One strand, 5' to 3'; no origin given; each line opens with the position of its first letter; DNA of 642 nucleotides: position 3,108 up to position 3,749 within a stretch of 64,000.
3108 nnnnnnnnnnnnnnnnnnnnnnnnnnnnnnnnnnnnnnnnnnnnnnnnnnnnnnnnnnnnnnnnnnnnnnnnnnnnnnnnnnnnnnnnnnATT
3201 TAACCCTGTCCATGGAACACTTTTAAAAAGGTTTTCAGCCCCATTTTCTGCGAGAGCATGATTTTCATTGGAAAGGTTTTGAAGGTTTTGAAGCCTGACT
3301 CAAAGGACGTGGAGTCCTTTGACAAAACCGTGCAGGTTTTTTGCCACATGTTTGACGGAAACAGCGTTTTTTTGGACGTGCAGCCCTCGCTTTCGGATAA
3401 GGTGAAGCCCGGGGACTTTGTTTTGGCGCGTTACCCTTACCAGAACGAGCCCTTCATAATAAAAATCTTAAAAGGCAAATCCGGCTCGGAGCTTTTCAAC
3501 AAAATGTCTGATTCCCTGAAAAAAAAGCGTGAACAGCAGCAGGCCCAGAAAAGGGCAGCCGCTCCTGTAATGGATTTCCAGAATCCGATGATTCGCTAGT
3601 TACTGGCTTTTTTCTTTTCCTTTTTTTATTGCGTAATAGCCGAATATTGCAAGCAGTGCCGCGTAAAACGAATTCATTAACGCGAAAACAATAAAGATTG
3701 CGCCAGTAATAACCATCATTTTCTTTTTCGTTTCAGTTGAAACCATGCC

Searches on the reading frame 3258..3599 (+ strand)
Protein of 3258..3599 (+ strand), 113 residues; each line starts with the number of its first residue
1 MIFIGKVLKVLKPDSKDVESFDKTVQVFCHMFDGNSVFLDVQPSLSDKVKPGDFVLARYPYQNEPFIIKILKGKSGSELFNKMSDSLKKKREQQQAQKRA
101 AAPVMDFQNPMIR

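Call 14: search_protein_families(library=pfam, proteins=[window:3258-3599:+])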
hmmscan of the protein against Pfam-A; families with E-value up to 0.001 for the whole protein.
window:3258-3599:+ (113 aa): 0 families

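Call 27: find_encoding_contigs(protein=window:3258-3599:+, flank=3000, max_places=10)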
Protein window:3258-3599:+ (113 aa): 1 contig read that carries it; 1 place shown.
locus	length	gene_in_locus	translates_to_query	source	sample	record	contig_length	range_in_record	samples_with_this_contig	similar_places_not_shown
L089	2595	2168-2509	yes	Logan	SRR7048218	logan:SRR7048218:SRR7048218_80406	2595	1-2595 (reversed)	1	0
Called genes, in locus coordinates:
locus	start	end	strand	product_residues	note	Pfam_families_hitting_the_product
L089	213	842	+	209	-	PF03692:CxxCxxCC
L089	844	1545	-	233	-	-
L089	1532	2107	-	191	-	PF01976:DUF116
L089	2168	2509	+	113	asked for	-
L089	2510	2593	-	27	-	?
